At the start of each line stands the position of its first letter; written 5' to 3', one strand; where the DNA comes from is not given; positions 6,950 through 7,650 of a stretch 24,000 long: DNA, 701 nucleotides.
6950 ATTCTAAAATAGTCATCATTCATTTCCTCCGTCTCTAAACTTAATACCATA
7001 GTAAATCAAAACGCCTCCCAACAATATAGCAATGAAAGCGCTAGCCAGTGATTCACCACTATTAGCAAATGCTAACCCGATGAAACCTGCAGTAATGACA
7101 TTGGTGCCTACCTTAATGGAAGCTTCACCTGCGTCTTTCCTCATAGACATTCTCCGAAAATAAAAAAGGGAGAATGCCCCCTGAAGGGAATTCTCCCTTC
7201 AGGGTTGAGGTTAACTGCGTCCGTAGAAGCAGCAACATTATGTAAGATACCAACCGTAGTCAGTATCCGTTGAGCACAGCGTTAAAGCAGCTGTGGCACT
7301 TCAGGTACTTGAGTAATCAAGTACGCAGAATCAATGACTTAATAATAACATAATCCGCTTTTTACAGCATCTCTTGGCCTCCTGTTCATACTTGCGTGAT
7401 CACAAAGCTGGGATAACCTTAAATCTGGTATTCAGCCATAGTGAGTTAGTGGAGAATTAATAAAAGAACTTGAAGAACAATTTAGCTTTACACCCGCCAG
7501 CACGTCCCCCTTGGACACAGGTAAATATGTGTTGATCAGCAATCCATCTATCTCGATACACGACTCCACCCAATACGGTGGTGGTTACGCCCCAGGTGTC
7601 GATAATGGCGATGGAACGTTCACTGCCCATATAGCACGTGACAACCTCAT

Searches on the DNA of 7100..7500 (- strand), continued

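Call 67: search_with_rna_model(model_id=R1, sources=[window, L001, L002, L004, L008, L010, L015, L016, L017, L018, L021, L022, L024, L026, L027, L029, L030, L031, L032, L033, L034, L036, L038, L039, L040, L042, L044], max_evalue=1e-8, make_alignment=true)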
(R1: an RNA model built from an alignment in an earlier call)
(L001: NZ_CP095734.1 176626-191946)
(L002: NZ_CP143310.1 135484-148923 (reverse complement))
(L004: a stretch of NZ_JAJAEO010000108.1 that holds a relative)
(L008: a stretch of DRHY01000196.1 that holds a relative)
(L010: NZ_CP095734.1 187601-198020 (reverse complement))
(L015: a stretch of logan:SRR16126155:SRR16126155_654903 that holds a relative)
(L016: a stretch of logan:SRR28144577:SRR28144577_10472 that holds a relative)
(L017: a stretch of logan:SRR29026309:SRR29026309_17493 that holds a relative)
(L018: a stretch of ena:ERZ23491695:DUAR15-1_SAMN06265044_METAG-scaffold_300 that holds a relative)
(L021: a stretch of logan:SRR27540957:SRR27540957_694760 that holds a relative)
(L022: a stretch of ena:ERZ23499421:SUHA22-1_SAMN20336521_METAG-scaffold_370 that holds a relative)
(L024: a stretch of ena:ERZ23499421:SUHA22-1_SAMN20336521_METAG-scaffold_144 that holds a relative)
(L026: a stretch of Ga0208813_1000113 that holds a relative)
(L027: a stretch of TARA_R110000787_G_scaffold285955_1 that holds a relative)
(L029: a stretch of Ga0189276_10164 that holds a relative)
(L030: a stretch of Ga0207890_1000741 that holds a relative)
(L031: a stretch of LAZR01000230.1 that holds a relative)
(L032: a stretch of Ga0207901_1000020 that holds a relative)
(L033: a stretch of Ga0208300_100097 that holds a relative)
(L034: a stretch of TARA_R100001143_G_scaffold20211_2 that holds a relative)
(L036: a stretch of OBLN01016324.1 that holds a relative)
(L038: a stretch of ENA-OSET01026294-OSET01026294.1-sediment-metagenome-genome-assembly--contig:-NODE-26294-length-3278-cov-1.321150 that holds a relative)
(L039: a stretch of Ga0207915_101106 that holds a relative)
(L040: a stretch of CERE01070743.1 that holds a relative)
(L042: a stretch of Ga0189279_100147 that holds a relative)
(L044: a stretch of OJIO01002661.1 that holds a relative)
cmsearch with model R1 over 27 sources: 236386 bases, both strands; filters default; matches with E-value up to 1e-8: 42.
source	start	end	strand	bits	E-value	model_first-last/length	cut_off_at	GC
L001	6025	6199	-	180.9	1.4e-48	1-174/174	no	0.49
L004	1875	2042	+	174.8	6.8e-47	1-174/174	no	0.47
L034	2257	2431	+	174.7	7.3e-47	1-174/174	no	0.47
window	7167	7334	-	174.1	1.1e-46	1-174/174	no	0.48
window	17255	17429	-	173.9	1.2e-46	1-174/174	no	0.46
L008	175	342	+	171.8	4.7e-46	1-174/174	no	0.48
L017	7833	8002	+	162.6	1.8e-43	1-174/174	no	0.4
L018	7833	8002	+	157.7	4.3e-42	1-174/174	no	0.39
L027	6709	6875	+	157.5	4.7e-42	1-174/174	no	0.47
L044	720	886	-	157.5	4.7e-42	1-174/174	no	0.47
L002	5311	5477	-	152.8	1e-40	1-174/174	no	0.41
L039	842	1007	+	151.9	1.7e-40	1-174/174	no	0.45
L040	5226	5392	+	148.3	1.8e-39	1-174/174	no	0.41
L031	1292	1458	-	147.1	3.9e-39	1-174/174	no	0.42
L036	232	396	-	147.1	4e-39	1-174/174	no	0.46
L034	221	396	+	144.7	1.8e-38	1-174/174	no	0.45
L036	959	1135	-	138.9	7.6e-37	1-174/174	no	0.41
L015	244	418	+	135.3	8.1e-36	1-174/174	no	0.41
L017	5789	5966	+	131.7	8.1e-35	1-174/174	no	0.4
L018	5789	5966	+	131.7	8.1e-35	1-174/174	no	0.4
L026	480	657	-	131.7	8.1e-35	1-174/174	no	0.4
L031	3341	3516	-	129.9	2.5e-34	1-174/174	no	0.38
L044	1444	1620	-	128.9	4.9e-34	1-174/174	no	0.42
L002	7360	7535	-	127.8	1e-33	1-174/174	no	0.39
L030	1953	2127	-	126.7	2.1e-33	1-174/174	no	0.43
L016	5792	5964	+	126.2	2.8e-33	1-174/174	no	0.42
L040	3168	3343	+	125.4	4.6e-33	1-174/174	no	0.4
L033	2585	2760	+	125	6e-33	1-174/174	no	0.4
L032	1061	1237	-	123.6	1.5e-32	1-174/174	no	0.4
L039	103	279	+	122.8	2.4e-32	1-174/174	no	0.41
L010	4797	4968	+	121.3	6.5e-32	1-174/174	no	0.44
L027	5987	6158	+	121.3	6.5e-32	1-174/174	no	0.44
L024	9189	9358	+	118.1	5.1e-31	1-174/174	no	0.42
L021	7259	7430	+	113.7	8.6e-30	1-174/174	no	0.49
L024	7240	7418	+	112.1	2.5e-29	1-174/174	no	0.46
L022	7251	7424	+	109.4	1.4e-28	1-174/174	no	0.48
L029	3512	3685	-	109.4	1.4e-28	1-174/174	no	0.48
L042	5593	5765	+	85.3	8e-22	1-174/174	no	0.45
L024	15478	15648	+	82.6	4.6e-21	1-174/174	no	0.47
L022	13782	13954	+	80.2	2.1e-20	1-174/174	no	0.46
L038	359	515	+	45.3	1.2e-10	1-174/174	no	0.35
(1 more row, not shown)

Alignment A7: 42 matches aligned to the model, 217 columns, each read 5' to 3' on its own strand. Consensus structure (alignment columns), stored with it:
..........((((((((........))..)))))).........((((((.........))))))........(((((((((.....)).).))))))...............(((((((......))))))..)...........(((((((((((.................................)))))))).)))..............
